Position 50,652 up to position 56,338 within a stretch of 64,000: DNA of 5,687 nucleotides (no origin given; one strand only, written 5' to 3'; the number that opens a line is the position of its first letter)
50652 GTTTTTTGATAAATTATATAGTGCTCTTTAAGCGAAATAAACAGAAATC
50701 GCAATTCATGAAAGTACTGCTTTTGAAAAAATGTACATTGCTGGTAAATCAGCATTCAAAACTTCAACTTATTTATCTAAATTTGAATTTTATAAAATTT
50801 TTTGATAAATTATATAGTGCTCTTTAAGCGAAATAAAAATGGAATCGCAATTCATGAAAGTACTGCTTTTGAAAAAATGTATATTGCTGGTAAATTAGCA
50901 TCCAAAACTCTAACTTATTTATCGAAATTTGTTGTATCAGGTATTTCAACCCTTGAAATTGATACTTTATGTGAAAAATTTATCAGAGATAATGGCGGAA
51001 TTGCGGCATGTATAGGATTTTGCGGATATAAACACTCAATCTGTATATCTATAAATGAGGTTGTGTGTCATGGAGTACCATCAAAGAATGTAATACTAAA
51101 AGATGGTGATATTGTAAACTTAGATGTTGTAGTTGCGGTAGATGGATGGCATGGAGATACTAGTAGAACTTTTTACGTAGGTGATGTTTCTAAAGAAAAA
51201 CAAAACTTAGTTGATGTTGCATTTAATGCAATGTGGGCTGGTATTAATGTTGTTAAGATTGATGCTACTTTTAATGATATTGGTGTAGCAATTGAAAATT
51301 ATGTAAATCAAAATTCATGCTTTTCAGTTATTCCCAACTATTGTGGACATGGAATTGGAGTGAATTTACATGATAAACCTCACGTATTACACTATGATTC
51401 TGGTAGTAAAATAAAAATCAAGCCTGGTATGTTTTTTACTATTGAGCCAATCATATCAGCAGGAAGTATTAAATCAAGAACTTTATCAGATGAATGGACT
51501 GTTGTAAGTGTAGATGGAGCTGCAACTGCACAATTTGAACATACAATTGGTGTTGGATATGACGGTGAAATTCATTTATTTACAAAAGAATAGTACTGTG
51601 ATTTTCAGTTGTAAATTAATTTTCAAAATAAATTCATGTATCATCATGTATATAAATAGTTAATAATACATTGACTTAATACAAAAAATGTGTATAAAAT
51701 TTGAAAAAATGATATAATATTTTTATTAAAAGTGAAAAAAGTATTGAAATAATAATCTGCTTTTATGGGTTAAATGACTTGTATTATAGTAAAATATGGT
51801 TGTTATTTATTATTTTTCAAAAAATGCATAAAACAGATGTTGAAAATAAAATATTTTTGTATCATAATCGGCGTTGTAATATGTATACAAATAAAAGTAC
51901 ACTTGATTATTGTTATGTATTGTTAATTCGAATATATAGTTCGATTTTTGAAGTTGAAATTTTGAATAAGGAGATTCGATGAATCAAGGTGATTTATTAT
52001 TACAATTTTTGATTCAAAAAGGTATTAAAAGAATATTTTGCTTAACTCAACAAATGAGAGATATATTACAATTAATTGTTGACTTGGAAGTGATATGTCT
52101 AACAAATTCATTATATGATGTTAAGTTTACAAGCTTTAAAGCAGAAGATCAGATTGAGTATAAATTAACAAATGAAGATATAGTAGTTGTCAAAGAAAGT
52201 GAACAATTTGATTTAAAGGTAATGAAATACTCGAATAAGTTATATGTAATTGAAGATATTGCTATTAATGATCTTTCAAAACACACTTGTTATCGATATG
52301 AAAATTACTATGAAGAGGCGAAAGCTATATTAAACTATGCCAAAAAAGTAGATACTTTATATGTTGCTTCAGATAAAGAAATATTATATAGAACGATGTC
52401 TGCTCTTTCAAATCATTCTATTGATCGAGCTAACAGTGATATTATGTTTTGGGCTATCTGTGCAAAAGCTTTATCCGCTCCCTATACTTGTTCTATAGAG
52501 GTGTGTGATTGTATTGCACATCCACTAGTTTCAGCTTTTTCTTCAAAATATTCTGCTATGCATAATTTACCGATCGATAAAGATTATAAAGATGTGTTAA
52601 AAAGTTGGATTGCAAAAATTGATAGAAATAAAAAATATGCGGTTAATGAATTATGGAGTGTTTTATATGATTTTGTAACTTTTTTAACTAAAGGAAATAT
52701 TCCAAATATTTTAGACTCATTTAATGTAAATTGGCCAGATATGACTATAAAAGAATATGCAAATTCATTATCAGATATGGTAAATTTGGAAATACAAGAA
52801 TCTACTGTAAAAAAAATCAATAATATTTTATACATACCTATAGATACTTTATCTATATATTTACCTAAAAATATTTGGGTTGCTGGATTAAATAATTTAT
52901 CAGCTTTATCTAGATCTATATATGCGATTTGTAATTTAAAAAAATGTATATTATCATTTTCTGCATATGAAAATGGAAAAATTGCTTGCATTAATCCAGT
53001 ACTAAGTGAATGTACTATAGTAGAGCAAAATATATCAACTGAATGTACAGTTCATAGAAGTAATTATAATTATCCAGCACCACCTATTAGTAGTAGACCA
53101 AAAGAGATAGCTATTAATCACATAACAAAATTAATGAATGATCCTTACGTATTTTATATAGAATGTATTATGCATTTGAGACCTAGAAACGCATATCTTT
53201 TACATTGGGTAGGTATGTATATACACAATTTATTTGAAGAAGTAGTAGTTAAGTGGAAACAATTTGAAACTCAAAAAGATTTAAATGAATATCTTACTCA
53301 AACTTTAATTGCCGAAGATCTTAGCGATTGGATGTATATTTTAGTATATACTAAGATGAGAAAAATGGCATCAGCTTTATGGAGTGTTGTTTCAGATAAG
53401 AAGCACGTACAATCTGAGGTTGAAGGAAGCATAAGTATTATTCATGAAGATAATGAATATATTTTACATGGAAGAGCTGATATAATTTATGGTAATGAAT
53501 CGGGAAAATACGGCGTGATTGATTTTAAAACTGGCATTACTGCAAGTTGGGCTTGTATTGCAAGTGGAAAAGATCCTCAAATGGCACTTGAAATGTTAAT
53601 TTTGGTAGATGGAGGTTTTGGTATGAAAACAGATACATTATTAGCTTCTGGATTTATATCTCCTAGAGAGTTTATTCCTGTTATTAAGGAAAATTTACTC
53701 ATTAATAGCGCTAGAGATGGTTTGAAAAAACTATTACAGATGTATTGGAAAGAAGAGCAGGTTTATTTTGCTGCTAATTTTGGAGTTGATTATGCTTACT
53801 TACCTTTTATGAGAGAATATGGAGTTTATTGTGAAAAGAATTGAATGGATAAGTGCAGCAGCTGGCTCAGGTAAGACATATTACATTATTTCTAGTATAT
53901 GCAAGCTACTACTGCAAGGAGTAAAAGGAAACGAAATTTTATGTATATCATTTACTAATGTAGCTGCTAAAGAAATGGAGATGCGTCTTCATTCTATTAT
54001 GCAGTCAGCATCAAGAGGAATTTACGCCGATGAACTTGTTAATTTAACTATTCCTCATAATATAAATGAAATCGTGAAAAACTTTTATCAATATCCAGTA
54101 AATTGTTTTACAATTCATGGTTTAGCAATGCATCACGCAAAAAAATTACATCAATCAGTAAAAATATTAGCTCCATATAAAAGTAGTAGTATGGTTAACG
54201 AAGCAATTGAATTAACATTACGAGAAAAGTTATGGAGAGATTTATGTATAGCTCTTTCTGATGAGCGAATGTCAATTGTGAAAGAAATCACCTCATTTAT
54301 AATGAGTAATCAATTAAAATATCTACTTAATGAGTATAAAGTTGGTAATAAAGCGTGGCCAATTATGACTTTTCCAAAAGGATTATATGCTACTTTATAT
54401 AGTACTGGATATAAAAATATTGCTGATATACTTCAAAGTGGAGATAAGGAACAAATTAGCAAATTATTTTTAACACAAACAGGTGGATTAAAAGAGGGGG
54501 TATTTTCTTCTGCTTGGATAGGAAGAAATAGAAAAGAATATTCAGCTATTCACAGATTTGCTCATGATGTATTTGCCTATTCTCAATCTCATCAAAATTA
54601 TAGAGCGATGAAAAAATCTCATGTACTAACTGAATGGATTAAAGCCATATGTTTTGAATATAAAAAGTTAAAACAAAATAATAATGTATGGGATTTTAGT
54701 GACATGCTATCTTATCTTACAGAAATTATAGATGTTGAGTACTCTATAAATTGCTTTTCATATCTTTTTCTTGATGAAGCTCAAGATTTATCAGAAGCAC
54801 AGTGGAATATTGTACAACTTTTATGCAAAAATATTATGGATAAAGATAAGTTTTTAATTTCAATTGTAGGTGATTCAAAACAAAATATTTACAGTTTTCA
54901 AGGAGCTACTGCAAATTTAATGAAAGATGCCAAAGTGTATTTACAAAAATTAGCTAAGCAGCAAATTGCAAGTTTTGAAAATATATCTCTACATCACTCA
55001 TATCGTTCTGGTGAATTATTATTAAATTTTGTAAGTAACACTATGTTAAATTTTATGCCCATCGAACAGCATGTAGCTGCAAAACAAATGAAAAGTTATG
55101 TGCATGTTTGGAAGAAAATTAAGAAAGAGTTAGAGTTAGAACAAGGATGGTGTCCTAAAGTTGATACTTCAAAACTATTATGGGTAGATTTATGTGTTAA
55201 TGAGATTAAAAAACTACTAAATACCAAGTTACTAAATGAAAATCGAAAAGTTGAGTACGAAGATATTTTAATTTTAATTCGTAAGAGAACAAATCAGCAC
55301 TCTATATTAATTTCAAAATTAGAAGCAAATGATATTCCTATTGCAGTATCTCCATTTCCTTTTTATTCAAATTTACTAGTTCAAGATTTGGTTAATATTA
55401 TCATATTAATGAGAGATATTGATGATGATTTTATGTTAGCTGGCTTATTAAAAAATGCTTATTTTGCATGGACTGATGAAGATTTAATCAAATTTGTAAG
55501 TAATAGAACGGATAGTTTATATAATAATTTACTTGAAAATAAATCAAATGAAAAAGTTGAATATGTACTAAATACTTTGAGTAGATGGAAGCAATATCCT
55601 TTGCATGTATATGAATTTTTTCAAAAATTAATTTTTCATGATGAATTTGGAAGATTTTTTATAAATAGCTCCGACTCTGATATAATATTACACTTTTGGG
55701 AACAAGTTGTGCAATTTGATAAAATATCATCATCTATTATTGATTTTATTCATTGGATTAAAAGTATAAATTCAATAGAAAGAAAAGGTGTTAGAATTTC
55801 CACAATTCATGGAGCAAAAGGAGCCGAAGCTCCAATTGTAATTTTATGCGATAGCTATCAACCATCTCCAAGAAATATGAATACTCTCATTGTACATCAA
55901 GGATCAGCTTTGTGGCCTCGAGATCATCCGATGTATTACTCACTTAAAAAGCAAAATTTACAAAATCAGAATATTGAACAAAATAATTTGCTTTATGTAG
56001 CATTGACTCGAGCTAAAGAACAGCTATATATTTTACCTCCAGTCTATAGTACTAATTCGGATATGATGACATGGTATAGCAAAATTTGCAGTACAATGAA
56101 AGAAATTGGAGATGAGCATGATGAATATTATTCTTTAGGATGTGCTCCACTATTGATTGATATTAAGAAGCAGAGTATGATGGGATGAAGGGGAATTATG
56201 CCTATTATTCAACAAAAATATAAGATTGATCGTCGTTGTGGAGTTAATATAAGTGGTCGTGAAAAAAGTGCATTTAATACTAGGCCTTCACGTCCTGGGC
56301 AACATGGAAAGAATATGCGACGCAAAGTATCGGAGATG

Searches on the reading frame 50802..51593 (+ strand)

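Call 19: search_protein_families(library=pfam, proteins=[window:50802-51593:+], max_evalue=0.01)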
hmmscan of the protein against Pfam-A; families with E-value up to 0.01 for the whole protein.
window:50802-51593:+ (263 aa): 1 family
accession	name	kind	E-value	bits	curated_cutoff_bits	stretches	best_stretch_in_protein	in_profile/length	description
PF00557.29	Peptidase_M24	-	1.2e-45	156.4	23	1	24-250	1-205/208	Metallopeptidase family M24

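Call 52: search_protein_families(library=ncbifam, proteins=[window:50802-51593:+], max_evalue=0.00001)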
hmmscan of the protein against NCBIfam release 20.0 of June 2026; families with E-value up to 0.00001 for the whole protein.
window:50802-51593:+ (263 aa): 10 families
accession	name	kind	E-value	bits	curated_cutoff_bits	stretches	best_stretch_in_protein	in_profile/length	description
TIGR00500.1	met_pdase_I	equivalog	3.5e-77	259.3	171.35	1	15-256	1-241/247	type I methionyl aminopeptidase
NF008970.0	PRK12318.1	equivalog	2.6e-58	197.6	267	1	12-255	38-282/291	methionyl aminopeptidase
NF009533.0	PRK12897.1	equivalog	4.8e-53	180.1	488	1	16-259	3-245/248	type I methionyl aminopeptidase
NF005583.0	PRK07281.1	equivalog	3.4e-32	111.9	445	1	118-259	135-277/286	methionyl aminopeptidase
TIGR00501.1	met_pdase_II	equivalog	4.7e-27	95.3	222.65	1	23-222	5-195/295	type II methionyl aminopeptidase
NF007310.0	PRK09795.1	equivalog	3.3e-14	52.5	393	1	19-220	129-326/361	aminopeptidase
NF040821.1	dipep_PepQ_Arch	equivalog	4.9e-13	48.8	630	1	84-230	184-326/346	Xaa-Pro dipeptidase PepQ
TIGR00495.1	crvDNA_42K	hypoth_equivalog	5e-09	35.3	430.05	1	15-176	12-181/383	ErbB3-binding protein EBP1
NF038259.1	ectoine_DoeA_2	exception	1.4e-06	27.2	575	0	98-233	228-367/386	ectoine hydrolase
NF008131.0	PRK10879.1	equivalog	3.4e-06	26.1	465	0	85-216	236-382/438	Xaa-Pro aminopeptidase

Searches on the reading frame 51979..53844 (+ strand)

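Call 15: search_protein_families(library=ncbifam, proteins=[window:51979-53844:+], max_evalue=0.00001)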
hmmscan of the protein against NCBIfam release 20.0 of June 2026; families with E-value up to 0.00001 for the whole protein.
window:51979-53844:+ (621 aa): 1 family
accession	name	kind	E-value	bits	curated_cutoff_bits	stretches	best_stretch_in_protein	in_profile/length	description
TIGR02786.1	addB_alphas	equivalog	2.8e-22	78.7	486.5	1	365-548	740-933/1024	double-strand break repair protein AddB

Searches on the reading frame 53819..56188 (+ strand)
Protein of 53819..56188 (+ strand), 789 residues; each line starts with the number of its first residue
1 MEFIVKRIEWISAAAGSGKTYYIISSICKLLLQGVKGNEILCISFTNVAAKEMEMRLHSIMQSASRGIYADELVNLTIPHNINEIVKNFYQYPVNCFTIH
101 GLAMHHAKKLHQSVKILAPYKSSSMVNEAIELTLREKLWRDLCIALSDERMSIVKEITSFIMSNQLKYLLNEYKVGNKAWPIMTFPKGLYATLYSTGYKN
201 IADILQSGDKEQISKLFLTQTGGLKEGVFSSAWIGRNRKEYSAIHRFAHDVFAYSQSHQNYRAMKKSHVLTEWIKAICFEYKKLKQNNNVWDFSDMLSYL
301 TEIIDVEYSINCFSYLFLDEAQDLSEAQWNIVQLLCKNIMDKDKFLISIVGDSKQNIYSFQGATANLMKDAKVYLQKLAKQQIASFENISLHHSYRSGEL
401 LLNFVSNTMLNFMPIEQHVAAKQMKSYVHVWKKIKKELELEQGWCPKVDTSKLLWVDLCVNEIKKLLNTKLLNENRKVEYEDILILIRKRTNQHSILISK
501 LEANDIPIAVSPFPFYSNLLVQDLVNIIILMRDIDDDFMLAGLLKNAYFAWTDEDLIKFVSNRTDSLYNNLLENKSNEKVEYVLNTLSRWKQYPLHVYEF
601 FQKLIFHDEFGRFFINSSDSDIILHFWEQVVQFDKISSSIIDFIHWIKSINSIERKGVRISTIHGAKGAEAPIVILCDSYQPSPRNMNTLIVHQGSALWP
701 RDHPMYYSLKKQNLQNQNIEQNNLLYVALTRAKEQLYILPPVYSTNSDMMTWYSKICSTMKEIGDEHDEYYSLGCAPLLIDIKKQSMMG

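Call 15: search_protein_families(library=ncbifam, proteins=[window:53819-56188:+], max_evalue=0.00001)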
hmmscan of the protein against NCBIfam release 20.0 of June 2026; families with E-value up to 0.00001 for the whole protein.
window:53819-56188:+ (789 aa): 13 families
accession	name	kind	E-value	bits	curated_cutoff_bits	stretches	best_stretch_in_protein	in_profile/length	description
TIGR02784.1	addA_alphas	equivalog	1e-82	279.1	860.75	2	210-767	278-896/1138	double-strand break repair helicase AddA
TIGR02785.1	addA_Gpos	equivalog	3.6e-37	127.8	707.65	3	249-593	313-700/1234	helicase-exonuclease AddAB subunit AddA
NF010485.0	PRK13909.1-2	equivalog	4e-36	124.6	650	1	12-740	9-703/909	RecB-like helicase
TIGR00609.1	recB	equivalog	9.1e-34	116.8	696.05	2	243-747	292-819/1175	exodeoxyribonuclease V subunit beta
TIGR01073.1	pcrA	equivalog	1.2e-26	93.3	911.2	2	264-739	156-608/725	DNA helicase PcrA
NF010487.0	PRK13909.1-4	equivalog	1.6e-25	89.6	759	2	6-508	4-502/924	RecB-like helicase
TIGR01074.1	rep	equivalog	2.2e-22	79.1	951.45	2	266-539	154-400/668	DNA helicase Rep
NF008276.0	PRK11054.1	equivalog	2.1e-21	76.1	543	1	281-376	399-491/684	DNA helicase IV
NF008743.0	PRK11773.1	equivalog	3e-17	62.3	965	2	11-70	27-87/720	DNA helicase II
NF010486.0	PRK13909.1-3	equivalog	3.2e-17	61.9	1109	1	252-507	267-509/921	RecB-like helicase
TIGR01075.1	uvrD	equivalog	6.8e-17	61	1144.45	2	269-409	161-291/715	DNA helicase II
NF010484.0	PRK13909.1-1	equivalog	4.4e-13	47.9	1074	0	11-59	10-58/945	RecB-like helicase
NF041464.1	HelD_BACSU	equivalog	3e-09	35.3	419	1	255-416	489-637/779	RNA polymerase recycling motor HelD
